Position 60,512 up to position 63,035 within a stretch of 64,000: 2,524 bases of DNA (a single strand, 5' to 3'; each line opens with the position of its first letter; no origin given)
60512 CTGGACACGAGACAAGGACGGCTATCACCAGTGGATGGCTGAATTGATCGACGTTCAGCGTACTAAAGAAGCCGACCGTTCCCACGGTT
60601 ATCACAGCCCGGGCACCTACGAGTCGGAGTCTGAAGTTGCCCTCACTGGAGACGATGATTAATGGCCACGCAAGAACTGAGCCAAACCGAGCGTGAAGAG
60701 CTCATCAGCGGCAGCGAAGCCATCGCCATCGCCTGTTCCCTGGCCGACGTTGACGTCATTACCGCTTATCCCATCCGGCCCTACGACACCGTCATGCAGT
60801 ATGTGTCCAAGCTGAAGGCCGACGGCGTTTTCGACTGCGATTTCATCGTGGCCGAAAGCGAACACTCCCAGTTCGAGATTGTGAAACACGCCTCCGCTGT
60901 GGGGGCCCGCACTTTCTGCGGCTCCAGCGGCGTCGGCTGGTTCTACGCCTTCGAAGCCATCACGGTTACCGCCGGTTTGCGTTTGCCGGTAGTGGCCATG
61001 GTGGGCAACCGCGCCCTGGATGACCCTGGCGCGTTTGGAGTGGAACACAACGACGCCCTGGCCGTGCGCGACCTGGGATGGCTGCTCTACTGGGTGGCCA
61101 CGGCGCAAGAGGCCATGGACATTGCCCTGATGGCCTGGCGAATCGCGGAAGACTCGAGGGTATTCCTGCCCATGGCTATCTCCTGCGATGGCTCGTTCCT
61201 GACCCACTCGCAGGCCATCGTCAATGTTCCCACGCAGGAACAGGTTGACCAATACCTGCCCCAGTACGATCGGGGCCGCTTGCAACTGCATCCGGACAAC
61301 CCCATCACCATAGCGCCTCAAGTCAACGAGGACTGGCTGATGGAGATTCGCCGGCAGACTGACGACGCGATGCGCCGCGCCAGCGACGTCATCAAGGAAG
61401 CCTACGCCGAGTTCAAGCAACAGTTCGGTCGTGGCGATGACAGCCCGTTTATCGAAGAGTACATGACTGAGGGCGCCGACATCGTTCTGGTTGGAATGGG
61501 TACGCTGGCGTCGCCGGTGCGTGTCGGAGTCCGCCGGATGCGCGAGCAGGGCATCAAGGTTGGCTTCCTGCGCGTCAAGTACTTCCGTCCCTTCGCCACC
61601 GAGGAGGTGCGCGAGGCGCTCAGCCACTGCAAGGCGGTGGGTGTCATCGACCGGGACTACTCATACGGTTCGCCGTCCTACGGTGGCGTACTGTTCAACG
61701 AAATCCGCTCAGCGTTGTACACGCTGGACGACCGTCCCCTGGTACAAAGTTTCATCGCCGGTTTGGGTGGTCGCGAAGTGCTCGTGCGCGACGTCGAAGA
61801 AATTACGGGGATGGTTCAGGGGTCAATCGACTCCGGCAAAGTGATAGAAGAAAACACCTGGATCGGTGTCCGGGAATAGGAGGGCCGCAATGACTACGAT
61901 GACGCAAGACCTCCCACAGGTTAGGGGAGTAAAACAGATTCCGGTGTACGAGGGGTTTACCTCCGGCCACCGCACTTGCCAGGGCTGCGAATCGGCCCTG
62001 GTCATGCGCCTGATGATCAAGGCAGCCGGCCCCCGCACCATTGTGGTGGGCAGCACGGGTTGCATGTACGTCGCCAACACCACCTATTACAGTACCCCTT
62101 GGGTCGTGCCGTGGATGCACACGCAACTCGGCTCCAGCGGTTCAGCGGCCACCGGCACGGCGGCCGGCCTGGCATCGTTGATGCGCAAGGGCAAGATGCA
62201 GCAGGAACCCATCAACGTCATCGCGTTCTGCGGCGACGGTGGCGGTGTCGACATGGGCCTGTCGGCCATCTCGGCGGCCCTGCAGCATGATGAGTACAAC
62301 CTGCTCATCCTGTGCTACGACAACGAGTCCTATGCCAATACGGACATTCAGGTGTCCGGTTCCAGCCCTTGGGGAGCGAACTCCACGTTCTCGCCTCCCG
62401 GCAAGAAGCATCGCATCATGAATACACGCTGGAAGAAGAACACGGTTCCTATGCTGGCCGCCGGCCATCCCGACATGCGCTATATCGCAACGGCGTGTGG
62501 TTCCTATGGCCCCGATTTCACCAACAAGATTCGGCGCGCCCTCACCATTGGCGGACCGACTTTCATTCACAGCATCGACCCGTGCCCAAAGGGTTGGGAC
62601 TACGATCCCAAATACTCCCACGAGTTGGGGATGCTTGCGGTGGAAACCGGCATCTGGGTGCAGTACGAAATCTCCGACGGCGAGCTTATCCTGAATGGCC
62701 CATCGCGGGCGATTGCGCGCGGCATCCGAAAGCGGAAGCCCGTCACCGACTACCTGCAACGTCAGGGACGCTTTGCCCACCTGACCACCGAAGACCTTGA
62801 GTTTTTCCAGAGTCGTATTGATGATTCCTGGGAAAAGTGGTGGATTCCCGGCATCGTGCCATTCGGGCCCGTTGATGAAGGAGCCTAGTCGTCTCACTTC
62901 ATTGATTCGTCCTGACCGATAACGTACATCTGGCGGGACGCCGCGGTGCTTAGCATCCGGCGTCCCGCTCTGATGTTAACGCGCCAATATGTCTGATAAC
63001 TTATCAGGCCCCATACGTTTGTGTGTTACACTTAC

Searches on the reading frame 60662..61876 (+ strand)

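Call 51: search_protein_families(library=pfam, proteins=[window:60662-61876:+], max_evalue=0.0001)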
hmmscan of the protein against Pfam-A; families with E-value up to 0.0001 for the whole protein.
window:60662-61876:+ (405 aa): 2 families
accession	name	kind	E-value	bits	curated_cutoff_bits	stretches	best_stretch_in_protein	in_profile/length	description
PF01855.24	POR_N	-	7.8e-55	186.6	27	1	24-247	2-229/231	Pyruvate flavodoxin/ferredoxin oxidoreductase, thiamine diP-bdg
PF17147.9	PFOR_II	-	2.5e-29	102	27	1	272-378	1-102/102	Pyruvate:ferredoxin oxidoreductase core domain II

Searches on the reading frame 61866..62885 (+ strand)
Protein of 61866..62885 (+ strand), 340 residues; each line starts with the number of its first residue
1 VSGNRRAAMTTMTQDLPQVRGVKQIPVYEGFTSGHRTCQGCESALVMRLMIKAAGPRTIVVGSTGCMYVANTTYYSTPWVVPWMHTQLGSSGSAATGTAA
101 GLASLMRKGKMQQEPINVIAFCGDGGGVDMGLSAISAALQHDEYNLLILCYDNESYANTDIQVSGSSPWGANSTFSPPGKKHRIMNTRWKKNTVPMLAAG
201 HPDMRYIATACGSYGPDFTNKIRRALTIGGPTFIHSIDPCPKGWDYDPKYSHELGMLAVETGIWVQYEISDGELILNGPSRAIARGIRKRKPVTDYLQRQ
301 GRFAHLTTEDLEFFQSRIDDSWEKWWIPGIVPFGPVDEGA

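Call 51: search_protein_families(library=pfam, proteins=[window:61866-62885:+], max_evalue=0.0001)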
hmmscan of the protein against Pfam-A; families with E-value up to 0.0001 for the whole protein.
window:61866-62885:+ (340 aa): 1 family
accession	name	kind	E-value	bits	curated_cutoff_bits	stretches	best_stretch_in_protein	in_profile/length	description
PF02775.26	TPP_enzyme_C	-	3e-14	53.5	21.9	1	64-235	2-150/151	Thiamine pyrophosphate enzyme, C-terminal TPP binding domain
